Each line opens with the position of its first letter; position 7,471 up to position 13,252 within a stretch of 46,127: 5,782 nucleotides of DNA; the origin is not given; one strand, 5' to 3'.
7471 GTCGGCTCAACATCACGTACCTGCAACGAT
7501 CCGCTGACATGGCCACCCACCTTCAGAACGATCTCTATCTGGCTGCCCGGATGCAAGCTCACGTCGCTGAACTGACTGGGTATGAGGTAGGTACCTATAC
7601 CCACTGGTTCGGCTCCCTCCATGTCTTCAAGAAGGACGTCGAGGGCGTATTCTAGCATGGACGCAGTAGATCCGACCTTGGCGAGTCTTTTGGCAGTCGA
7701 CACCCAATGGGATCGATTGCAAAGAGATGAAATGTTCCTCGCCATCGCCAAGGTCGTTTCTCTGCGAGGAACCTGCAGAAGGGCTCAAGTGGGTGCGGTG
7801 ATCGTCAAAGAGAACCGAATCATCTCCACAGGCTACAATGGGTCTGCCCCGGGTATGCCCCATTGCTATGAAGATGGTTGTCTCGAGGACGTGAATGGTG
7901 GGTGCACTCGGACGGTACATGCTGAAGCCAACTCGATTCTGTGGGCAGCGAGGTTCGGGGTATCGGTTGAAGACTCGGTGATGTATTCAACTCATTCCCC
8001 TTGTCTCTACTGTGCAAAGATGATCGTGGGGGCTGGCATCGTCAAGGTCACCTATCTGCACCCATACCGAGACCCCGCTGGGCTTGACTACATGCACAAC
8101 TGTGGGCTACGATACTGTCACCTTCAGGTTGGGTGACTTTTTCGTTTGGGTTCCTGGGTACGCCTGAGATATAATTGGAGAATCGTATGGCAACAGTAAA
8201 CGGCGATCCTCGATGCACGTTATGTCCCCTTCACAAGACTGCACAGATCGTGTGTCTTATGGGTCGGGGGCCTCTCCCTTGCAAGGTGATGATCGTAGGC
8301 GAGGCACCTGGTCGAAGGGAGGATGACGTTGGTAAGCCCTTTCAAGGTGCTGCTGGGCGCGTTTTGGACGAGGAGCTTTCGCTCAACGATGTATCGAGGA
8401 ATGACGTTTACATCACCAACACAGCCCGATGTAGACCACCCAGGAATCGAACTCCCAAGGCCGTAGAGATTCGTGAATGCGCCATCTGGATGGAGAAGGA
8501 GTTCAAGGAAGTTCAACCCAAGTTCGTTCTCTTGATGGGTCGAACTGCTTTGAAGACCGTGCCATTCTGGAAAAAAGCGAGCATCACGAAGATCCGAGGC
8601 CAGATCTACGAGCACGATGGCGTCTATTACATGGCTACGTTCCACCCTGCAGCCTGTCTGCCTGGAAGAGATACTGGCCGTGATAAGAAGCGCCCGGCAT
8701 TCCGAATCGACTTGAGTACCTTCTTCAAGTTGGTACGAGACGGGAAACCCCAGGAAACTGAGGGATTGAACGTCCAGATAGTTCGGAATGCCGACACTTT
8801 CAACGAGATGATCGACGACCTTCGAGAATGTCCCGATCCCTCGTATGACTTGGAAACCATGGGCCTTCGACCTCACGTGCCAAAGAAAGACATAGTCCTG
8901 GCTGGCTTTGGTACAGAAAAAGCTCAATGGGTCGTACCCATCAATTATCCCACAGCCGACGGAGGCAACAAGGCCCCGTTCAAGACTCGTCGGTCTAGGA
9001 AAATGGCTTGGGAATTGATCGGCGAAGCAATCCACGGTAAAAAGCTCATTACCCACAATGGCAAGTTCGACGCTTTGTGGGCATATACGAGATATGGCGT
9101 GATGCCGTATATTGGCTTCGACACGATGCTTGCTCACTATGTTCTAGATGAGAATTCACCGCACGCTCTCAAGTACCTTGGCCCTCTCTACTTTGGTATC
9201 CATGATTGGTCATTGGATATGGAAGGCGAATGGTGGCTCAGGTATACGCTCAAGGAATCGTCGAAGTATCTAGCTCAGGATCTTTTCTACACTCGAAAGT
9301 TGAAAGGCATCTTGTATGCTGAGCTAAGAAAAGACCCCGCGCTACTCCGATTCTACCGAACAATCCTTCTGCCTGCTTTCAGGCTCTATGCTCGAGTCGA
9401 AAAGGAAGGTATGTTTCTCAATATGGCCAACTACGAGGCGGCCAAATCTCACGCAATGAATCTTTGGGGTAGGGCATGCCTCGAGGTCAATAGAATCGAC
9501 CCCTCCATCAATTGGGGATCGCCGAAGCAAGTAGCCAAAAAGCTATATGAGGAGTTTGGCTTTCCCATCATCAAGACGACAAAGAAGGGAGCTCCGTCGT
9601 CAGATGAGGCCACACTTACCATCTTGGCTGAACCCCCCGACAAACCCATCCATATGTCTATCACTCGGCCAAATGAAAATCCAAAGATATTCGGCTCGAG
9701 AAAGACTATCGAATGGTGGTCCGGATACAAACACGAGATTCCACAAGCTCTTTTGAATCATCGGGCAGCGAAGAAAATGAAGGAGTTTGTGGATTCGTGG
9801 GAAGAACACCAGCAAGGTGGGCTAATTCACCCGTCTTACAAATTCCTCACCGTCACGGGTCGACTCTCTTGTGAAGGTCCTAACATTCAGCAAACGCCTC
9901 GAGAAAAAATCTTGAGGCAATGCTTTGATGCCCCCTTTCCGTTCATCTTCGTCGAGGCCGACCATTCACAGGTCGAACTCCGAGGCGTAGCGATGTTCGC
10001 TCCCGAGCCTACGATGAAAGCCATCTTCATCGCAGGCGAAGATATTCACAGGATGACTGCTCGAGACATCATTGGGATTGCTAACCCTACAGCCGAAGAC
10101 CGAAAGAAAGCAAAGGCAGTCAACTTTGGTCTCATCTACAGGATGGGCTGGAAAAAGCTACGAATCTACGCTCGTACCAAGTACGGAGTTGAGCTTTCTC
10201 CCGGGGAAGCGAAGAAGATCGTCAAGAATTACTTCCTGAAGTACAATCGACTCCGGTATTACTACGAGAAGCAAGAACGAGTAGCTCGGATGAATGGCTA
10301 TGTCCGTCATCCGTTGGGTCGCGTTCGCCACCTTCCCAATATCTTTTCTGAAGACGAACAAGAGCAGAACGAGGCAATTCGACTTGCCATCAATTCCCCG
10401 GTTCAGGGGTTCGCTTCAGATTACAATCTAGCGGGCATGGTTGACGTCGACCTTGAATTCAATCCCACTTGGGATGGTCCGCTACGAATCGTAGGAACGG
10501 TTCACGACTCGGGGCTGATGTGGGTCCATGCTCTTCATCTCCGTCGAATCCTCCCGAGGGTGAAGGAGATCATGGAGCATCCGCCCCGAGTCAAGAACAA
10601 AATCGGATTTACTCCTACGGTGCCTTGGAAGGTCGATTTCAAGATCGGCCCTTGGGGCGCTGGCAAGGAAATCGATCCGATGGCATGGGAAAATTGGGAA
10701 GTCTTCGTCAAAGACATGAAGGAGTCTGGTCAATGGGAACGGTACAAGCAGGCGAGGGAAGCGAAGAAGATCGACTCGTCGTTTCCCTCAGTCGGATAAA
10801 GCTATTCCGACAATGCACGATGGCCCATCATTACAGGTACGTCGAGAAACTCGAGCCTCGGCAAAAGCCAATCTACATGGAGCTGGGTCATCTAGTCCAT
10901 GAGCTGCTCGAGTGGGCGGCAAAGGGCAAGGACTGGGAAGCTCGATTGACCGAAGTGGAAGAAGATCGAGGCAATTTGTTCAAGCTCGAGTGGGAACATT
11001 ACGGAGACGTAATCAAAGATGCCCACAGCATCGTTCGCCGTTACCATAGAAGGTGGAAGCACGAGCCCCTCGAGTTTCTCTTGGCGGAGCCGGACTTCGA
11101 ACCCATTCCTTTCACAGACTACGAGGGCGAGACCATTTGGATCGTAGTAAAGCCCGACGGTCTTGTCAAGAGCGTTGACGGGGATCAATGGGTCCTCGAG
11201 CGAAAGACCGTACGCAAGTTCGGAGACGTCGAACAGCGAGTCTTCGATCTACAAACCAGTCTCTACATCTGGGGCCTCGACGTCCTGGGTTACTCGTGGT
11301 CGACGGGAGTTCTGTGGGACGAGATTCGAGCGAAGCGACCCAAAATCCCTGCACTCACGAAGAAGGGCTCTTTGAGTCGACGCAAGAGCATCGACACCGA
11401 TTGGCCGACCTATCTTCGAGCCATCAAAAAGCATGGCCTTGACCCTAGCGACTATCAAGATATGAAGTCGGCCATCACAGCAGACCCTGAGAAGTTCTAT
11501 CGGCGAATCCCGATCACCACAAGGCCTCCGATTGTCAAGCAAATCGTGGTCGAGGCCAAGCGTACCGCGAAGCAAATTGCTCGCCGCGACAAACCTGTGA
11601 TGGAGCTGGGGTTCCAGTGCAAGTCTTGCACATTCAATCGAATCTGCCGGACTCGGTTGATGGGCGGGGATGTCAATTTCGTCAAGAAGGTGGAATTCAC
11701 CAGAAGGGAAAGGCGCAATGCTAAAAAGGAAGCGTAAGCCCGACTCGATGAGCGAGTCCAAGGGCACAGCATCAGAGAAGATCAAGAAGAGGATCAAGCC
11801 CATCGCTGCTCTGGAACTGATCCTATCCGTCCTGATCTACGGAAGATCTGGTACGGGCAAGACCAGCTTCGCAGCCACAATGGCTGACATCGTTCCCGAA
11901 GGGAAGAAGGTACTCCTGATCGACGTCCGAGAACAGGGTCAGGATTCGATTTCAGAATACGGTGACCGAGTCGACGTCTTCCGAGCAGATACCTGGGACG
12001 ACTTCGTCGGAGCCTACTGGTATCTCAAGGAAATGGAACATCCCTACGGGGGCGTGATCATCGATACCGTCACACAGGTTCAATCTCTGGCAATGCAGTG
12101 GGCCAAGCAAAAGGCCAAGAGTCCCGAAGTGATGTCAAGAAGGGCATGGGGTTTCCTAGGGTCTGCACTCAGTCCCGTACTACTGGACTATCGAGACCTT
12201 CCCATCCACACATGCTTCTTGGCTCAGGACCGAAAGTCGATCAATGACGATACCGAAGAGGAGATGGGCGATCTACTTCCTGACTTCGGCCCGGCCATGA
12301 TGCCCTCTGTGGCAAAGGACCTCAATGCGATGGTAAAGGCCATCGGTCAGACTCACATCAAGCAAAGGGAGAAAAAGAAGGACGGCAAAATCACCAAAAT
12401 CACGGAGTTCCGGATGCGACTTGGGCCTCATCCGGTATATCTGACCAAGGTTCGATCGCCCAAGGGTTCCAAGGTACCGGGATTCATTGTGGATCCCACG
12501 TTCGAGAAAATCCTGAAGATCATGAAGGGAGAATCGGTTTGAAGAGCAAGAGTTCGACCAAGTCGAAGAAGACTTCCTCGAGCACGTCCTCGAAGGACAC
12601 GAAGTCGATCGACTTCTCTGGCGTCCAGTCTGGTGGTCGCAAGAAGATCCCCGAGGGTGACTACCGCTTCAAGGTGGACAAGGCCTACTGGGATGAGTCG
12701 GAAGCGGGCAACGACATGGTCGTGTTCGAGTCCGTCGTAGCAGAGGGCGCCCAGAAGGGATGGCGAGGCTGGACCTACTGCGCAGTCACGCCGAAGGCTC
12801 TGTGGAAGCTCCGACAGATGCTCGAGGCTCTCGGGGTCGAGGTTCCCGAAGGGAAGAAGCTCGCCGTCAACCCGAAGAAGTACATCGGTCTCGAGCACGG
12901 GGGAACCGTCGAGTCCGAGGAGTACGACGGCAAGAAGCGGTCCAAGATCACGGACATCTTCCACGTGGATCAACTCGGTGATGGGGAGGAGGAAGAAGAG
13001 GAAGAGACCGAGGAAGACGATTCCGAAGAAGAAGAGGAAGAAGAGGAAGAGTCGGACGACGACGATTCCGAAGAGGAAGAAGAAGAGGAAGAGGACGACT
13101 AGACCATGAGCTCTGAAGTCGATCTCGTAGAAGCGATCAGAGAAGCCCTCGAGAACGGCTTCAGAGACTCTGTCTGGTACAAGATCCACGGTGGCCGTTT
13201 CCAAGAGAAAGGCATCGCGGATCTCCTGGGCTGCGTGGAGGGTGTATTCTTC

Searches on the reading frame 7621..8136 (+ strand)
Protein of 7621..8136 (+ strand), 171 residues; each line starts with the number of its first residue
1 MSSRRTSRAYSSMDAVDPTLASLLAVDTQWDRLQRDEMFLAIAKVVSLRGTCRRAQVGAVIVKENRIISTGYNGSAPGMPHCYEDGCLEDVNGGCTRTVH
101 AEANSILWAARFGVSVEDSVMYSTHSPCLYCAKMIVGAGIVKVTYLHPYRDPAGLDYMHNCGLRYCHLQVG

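Call 34: search_protein_families(library=pfam, proteins=[window:7621-8136:+], max_evalue=0.001)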
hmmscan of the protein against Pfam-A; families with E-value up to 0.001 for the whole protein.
window:7621-8136:+ (171 aa): 3 families
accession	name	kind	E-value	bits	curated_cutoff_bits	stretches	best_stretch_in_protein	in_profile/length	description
PF00383.29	dCMP_cyt_deam_1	-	1e-22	80.3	25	1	35-146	3-101/102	Cytidine and deoxycytidylate deaminase zinc-binding region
PF14437.12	MafB19-deam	-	2.8e-15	56.9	27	1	36-147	4-101/142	MafB19-like deaminase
PF14439.12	Bd3614-deam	-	0.00023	21.6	38.5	1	96-148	32-91/113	Bd3614-like deaminase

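Call 72: search_protein_families(library=phrogs, proteins=[window:7621-8136:+], max_evalue=0.001)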
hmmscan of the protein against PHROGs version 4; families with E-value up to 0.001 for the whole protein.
window:7621-8136:+ (171 aa): 7 families
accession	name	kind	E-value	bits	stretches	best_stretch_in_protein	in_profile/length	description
phrog_174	-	DNA, RNA and nucleotide metabolism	3.3e-54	186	1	32-168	113-247/384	dCMP deaminase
phrog_2369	-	DNA, RNA and nucleotide metabolism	1.2e-23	85.3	1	34-154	4-132/195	dCMP deaminase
phrog_9198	-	unknown function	6.3e-16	59.2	1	95-157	382-445/531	-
phrog_20648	-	DNA, RNA and nucleotide metabolism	2.1e-14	54.5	1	51-164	22-136/311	dCMP deaminase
phrog_8118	-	unknown function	8.8e-12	45.4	1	94-161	473-540/577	-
phrog_18355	-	DNA, RNA and nucleotide metabolism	6.3e-06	27.2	1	98-147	2-49/52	deoxycytidinylate deaminase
phrog_20806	-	DNA, RNA and nucleotide metabolism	1e-05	26.8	1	93-144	11-60/97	deoxycytidinylate deaminase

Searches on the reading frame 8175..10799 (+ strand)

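Call 11: search_protein_families(library=phrogs, proteins=[window:8175-10799:+], max_evalue=0.001)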
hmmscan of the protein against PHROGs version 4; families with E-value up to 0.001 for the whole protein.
window:8175-10799:+ (874 aa): 8 families
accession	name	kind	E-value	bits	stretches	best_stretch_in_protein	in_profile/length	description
phrog_17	-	DNA, RNA and nucleotide metabolism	3.2e-102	344.5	1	37-861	481-1263/1445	DNA polymerase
phrog_2573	-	DNA, RNA and nucleotide metabolism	6.3e-35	121.9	1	580-847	5-292/336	DNA polymerase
phrog_5995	-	DNA, RNA and nucleotide metabolism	3.7e-27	96.4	1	673-843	18-186/236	DNA polymerase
phrog_15971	-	DNA, RNA and nucleotide metabolism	2e-12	48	1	445-716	48-278/376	DNA polymerase I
phrog_12241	-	DNA, RNA and nucleotide metabolism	2.3e-09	37.7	1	283-581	192-496/502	DNA polymerase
phrog_10285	-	DNA, RNA and nucleotide metabolism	2.5e-06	27.8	1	576-674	41-143/321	DNA polymerase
phrog_35496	-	unknown function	0.00024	21.6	0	77-159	94-176/251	-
phrog_4335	-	unknown function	0.00074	19.8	0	36-136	273-372/421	-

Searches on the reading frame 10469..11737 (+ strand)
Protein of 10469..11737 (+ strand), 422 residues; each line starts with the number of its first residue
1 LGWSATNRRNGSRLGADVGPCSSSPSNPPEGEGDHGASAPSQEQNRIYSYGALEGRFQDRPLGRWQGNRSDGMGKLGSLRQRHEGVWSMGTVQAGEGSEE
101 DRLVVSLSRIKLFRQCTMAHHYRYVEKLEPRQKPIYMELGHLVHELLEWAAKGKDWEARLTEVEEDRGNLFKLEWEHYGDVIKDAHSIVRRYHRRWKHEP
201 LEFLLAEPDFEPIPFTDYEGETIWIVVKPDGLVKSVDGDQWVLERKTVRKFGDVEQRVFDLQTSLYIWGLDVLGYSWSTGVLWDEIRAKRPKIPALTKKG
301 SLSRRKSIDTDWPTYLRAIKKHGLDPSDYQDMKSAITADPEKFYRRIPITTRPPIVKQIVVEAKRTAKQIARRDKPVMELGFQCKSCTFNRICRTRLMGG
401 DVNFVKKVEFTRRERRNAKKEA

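Call 34: search_protein_families(library=pfam, proteins=[window:10469-11737:+], max_evalue=0.001)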
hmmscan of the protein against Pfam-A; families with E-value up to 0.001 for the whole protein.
window:10469-11737:+ (422 aa): 1 family
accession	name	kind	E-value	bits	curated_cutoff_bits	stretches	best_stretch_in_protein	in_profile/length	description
PF12705.13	PDDEXK_1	-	4.1e-16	60.1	22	1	105-394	2-247/247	PD-(D/E)XK nuclease superfamily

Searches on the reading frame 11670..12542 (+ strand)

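Call 34: search_protein_families(library=pfam, proteins=[window:11670-12542:+], max_evalue=0.001)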
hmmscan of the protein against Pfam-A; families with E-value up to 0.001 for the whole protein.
window:11670-12542:+ (290 aa): 2 families
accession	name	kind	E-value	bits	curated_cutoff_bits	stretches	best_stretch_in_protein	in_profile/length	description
PF13479.12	AAA_24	-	1.2e-20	74.6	27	1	53-262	4-194/195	AAA domain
PF01656.29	CbiA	-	4.4e-05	23.9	25.4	1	55-214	3-54/125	CobQ/CobB/MinD/ParA nucleotide binding domain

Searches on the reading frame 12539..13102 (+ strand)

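Call 35: search_protein_families(library=pfam, proteins=[window:12539-13102:+], max_evalue=0.001)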
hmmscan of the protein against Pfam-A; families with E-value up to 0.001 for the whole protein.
window:12539-13102:+ (187 aa): 1 family
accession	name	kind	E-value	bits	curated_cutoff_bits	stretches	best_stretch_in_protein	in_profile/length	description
PF05037.18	DUF669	-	0.00013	22.5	21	1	33-100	10-86/138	Protein of unknown function (DUF669)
